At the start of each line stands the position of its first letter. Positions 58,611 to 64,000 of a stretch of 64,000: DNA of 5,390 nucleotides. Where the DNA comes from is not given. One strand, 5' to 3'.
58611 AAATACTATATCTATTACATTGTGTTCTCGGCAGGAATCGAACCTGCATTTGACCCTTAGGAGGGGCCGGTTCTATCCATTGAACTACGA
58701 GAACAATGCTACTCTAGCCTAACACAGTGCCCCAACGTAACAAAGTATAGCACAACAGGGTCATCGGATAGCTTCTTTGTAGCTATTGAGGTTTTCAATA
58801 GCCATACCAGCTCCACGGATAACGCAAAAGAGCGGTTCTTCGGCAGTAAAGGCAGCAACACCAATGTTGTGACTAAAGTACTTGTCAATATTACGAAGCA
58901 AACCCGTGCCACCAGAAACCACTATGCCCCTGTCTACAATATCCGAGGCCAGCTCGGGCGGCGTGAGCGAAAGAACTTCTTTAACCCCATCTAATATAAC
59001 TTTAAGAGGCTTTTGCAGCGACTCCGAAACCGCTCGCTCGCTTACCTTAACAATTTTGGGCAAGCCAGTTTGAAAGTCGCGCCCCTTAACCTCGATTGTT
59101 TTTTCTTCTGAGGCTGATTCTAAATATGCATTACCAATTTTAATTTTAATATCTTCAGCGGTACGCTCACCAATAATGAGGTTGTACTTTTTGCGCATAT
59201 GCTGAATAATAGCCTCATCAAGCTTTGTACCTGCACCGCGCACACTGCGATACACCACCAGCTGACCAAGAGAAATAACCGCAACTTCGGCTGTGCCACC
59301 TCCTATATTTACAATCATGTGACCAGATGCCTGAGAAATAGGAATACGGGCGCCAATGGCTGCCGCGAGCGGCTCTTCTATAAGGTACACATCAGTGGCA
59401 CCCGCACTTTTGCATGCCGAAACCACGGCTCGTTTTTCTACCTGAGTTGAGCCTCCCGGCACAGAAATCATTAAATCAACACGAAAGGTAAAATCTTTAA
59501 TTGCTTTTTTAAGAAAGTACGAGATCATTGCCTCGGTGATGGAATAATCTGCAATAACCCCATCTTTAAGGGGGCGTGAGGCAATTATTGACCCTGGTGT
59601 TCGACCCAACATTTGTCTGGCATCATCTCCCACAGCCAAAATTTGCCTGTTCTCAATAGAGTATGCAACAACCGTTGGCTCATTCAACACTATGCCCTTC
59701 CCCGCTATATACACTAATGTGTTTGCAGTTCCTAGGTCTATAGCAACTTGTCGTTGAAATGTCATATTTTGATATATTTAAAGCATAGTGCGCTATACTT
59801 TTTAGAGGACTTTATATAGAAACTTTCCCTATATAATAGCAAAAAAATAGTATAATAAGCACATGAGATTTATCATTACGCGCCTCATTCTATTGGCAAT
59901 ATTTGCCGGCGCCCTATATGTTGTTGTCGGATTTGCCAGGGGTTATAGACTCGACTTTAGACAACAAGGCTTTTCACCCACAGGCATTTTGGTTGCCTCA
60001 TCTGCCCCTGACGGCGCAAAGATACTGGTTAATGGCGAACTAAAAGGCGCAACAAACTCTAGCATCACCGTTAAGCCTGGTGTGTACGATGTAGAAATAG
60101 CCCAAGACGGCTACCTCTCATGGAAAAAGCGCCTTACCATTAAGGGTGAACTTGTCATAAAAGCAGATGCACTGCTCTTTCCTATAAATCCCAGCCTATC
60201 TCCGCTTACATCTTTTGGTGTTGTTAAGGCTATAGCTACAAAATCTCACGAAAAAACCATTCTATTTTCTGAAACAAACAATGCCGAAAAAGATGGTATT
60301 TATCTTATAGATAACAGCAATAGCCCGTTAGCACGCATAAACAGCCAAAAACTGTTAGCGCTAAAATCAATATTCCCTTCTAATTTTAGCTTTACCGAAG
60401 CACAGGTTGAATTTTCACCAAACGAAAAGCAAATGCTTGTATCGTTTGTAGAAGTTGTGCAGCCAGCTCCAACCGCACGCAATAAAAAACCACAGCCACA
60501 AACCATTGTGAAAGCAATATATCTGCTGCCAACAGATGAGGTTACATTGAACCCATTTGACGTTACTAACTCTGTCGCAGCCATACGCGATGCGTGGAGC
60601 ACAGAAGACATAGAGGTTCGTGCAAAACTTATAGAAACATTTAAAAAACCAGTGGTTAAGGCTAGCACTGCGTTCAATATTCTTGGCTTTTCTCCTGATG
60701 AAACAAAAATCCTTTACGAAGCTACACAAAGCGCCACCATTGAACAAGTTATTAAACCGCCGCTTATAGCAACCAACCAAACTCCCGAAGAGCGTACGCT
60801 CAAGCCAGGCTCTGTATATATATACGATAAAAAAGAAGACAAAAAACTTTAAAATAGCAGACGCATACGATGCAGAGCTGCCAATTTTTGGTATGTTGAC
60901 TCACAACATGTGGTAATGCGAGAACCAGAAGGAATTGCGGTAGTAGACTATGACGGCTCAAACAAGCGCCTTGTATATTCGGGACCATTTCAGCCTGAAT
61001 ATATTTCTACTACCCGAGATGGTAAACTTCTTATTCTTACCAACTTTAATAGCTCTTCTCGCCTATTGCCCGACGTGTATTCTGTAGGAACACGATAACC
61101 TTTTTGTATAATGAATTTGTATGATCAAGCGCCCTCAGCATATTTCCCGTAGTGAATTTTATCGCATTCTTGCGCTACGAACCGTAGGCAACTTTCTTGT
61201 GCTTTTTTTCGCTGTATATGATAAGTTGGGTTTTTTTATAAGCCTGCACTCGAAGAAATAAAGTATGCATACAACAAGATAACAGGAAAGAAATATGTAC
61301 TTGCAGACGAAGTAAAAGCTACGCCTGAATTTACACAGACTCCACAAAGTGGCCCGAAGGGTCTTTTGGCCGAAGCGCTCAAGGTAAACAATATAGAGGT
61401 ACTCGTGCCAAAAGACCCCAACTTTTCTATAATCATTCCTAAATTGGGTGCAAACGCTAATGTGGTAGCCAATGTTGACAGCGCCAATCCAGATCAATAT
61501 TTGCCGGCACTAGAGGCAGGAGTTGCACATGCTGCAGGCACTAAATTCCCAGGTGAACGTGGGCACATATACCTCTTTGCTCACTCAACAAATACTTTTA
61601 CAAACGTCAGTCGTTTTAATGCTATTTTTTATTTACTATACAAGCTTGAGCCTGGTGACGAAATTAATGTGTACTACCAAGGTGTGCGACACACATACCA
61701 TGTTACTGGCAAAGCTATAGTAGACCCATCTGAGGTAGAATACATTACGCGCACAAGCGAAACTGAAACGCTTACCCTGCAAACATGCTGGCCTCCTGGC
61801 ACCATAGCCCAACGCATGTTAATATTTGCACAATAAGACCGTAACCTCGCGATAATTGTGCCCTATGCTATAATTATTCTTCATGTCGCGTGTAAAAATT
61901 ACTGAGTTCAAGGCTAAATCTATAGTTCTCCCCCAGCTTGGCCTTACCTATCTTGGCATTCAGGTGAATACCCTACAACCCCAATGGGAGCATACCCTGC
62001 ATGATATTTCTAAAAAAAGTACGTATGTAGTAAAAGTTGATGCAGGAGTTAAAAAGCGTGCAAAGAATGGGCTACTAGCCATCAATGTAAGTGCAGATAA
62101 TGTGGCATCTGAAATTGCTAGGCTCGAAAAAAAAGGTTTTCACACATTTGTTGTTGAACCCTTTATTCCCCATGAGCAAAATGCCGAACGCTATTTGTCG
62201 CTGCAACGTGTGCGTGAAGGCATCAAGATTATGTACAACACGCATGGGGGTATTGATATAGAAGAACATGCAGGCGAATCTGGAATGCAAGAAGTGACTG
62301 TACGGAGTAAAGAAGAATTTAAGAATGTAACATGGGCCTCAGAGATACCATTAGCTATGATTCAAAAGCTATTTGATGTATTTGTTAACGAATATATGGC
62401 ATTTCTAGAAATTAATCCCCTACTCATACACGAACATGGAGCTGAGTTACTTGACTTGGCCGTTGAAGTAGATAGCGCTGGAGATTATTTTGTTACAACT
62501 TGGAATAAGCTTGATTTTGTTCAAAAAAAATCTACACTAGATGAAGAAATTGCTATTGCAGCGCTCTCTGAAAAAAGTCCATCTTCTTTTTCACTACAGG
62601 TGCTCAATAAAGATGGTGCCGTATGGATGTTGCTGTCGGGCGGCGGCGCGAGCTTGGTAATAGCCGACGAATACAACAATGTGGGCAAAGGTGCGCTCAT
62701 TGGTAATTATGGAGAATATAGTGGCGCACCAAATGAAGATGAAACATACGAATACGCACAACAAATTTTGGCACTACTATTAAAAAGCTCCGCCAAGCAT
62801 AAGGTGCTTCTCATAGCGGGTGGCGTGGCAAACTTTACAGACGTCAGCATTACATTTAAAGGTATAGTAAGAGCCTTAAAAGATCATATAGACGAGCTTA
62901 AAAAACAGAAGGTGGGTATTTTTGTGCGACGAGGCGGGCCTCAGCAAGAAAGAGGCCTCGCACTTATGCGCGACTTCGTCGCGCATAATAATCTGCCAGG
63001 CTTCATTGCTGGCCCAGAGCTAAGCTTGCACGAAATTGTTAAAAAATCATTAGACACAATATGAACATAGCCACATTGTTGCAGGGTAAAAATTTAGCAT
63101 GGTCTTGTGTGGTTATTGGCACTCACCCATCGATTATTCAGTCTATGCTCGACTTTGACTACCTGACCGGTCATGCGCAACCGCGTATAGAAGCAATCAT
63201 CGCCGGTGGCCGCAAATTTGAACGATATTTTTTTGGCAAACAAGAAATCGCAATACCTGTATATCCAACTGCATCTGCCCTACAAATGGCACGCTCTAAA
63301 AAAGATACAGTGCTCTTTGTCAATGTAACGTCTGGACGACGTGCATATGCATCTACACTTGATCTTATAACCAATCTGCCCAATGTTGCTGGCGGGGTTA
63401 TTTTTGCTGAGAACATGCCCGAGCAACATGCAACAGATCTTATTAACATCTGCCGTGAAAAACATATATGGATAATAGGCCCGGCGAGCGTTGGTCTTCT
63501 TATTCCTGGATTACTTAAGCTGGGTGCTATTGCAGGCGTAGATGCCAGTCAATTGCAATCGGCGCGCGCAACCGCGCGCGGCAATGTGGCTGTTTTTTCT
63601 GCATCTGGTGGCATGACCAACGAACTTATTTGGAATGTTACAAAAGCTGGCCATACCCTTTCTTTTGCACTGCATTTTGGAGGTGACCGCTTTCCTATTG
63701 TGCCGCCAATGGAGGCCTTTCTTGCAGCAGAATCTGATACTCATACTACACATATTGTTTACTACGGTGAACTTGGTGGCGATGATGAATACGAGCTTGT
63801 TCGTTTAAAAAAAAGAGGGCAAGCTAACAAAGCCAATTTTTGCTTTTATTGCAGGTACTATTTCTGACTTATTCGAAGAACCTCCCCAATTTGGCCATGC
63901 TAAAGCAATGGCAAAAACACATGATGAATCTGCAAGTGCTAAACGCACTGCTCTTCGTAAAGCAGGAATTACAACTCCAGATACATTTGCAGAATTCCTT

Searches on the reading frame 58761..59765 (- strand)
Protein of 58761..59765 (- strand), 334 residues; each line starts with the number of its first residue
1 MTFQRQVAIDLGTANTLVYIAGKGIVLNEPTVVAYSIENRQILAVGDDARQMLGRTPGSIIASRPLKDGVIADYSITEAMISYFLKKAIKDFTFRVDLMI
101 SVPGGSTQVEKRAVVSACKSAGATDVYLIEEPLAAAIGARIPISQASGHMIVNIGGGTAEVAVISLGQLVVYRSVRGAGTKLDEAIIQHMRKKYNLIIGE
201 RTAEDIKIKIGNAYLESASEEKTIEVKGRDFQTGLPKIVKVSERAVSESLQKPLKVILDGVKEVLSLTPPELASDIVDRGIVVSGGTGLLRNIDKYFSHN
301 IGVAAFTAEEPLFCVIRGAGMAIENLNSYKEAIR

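Call 22: search_protein_families(library=pfam, max_evalue=0.001, proteins=[window:58761-59765:-])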
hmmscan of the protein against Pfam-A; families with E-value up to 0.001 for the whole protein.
window:58761-59765:- (334 aa): 4 families
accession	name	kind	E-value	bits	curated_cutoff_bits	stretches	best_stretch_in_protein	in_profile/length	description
PF06723.19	MreB_Mbl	-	6.1e-130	433.3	27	1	5-330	2-326/327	MreB/Mbl protein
PF14450.12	FtsA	-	6.5e-08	33.4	31.8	1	151-302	2-104/127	Cell division protein FtsA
PF00012.26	HSP70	-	3e-06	26.2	20.6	1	96-195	134-239/599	Hsp70 protein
PF00022.25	Actin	-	5.4e-05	22.4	27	0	42-193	45-190/410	Actin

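Call 23: find_related_loci(query=window:58761-59765:-, collection=genome_contigs, flank=200)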
Query window:58761-59765:- (334 aa) in genome_contigs; peptide patterns used: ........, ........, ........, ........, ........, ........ (x = any residue, [..] = any of these).
482 stretches matched a pattern; 325 encode a relative of the query (tblastn E <= 1e-3); the best 80 are kept; 80 distinct loci.
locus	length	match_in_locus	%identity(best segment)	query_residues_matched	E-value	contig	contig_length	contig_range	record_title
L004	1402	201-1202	97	1-334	0e+0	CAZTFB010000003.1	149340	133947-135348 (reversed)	MAG TPA_asm: uncultured Gammaproteobacteria bacterium isolate SRP329715_co1_107 genome assembly, contig: NODE_100_length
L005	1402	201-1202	96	1-334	0e+0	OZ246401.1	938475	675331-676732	MAG: uncultured Gammaproteobacteria bacterium isolate SRP278252_co2_763 genome assembly, chromosome: 1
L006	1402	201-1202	95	1-334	0e+0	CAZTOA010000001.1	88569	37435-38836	MAG TPA_asm: uncultured Gammaproteobacteria bacterium isolate SRP292972_co2_75 genome assembly, contig: NODE_216_length_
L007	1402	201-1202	87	1-334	0e+0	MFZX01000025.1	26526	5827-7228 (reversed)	MAG: Candidatus Roizmanbacteria bacterium RIFCSPHIGHO2_12_FULL_37_23 rifcsphigho2_12_scaffold_2657, whole genome shotgun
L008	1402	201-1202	87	1-334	0e+0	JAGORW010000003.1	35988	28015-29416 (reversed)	Candidatus Woesebacteria bacterium isolate Gw_Eff_bin_292 Gw_Eff_2093_length_35988_cov_17.698530, whole genome shotgun s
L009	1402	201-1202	87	1-334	0e+0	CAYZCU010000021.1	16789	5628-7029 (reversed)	MAG TPA_asm: uncultured Gammaproteobacteria bacterium isolate SRP278252_co2_842 genome assembly, contig: NODE_7107_lengt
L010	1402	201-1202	84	1-334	0e+0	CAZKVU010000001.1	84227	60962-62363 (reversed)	MAG TPA_asm: uncultured Gammaproteobacteria bacterium isolate binchicken_co105_412 genome assembly, contig: NODE_292_len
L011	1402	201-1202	84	1-334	0e+0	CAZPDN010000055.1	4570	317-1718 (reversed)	MAG TPA_asm: uncultured Gammaproteobacteria bacterium isolate SRP257259_co1_196 genome assembly, contig: NODE_34925_leng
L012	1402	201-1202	77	1-334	0e+0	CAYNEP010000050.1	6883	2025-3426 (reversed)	MAG TPA_asm: uncultured Gammaproteobacteria bacterium isolate binchicken_co347_65 genome assembly, contig: NODE_7147_len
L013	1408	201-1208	74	1-334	4e-176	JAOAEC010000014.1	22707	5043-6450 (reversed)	MAG: Patescibacteria group bacterium isolate SKW25 NODE_14_length_22754_cov_4.840455, whole genome shotgun sequence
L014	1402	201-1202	72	1-334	3e-176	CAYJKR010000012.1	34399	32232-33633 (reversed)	MAG TPA_asm: uncultured Gammaproteobacteria bacterium isolate ERP124720_co1_117 genome assembly, contig: NODE_1739_lengt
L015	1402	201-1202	72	1-334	9e-174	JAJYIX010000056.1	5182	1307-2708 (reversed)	MAG: bacterium isolate DBS2-1.bin136 NODE_33260_length_5182_cov_1.283284, whole genome shotgun sequence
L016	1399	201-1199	73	1-334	5e-173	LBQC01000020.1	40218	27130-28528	MAG: Candidatus Roizmanbacteria bacterium GW2011_GWA2_35_19 UR68_C0020, whole genome shotgun sequence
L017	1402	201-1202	73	1-334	2e-176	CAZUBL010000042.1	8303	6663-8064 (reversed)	MAG TPA_asm: uncultured Gammaproteobacteria bacterium isolate SRP193661_co1_195 genome assembly, contig: NODE_8647_lengt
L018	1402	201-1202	73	1-334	1e-172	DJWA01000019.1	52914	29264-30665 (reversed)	MAG TPA_asm: Candidatus Roizmanbacteria bacterium UBA6242 UBA6242_contig_47536, whole genome shotgun sequence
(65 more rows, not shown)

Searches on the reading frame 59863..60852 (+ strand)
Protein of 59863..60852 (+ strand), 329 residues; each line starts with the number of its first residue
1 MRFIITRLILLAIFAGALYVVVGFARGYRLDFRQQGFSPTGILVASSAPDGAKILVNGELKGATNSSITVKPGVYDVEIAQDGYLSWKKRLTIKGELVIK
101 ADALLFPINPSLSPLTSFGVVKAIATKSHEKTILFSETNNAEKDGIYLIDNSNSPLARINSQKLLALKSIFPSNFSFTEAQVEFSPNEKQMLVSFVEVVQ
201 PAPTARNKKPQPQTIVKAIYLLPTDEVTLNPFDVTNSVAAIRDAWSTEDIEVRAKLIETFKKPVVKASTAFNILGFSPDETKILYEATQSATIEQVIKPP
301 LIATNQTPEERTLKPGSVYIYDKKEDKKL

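Call 22: search_protein_families(library=pfam, max_evalue=0.001, proteins=[window:59863-60852:+])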
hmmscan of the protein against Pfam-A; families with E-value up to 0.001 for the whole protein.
window:59863-60852:+ (329 aa): 1 family
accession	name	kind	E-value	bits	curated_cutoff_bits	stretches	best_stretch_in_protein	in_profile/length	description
PF08308.17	PEGA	-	5.7e-10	39.4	20.8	1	41-102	2-64/71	PEGA domain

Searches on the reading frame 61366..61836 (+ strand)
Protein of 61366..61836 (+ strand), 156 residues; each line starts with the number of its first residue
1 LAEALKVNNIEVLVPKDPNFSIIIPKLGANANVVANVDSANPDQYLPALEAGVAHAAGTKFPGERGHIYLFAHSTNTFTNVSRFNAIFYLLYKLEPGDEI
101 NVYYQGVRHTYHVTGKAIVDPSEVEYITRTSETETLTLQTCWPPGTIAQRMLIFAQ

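Call 50: search_protein_families(library=pfam, max_evalue=0.01, proteins=[window:61366-61836:+])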
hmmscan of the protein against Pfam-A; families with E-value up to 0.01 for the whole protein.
window:61366-61836:+ (156 aa): 2 families
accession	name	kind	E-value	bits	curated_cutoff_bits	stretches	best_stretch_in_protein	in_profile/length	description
PF04203.18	Sortase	-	1.3e-24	86.7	26.6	1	22-156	1-123/125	Sortase domain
PF19990.4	DUF6426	-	0.0039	17.2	25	1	93-141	155-203/203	Family of unknown function (DUF6426)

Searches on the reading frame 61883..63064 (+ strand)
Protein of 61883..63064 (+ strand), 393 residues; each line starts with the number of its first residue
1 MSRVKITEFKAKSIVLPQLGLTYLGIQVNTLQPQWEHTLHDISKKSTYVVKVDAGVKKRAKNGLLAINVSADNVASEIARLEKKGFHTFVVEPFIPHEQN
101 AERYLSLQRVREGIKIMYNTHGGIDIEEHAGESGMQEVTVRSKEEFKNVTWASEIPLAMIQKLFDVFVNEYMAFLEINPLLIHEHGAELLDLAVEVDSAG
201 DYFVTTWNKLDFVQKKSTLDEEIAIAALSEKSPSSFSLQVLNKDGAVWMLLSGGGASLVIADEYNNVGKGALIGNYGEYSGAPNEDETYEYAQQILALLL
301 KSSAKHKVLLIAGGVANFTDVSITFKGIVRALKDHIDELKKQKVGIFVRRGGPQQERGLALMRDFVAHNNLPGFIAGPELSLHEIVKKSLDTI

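Call 22: search_protein_families(library=pfam, max_evalue=0.001, proteins=[window:61883-63064:+])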
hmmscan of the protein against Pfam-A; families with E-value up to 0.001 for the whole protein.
window:61883-63064:+ (393 aa): 3 families
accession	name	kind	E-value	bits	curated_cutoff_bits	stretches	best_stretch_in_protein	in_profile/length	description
PF16114.10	Citrate_bind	-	4.2e-53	179.9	26.8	1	218-391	3-176/177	ATP citrate lyase citrate-binding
PF24948.1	Citrate_synth_N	-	2.1e-30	106.3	83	1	4-205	3-229/232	ATP-citrate synthase ATP-grasp domain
PF08442.15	ATP-grasp_2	-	0.00086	19.4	29.5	0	20-181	15-201/202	ATP-grasp domain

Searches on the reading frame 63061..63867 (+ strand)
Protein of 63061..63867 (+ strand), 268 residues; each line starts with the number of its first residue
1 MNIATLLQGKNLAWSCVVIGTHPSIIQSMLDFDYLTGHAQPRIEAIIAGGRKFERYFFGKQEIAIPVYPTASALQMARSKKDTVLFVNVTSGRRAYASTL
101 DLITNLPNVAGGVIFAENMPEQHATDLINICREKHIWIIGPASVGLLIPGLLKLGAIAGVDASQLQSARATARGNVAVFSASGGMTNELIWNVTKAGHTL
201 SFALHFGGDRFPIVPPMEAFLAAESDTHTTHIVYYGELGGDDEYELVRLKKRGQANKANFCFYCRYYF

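Call 22: search_protein_families(library=pfam, max_evalue=0.001, proteins=[window:63061-63867:+])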
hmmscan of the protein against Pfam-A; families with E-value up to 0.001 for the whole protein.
window:63061-63867:+ (268 aa): 1 family
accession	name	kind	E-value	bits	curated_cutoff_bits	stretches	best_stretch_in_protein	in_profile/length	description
PF00549.24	Ligase_CoA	-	0.00015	22.3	24.5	1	180-249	2-72/128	CoA-ligase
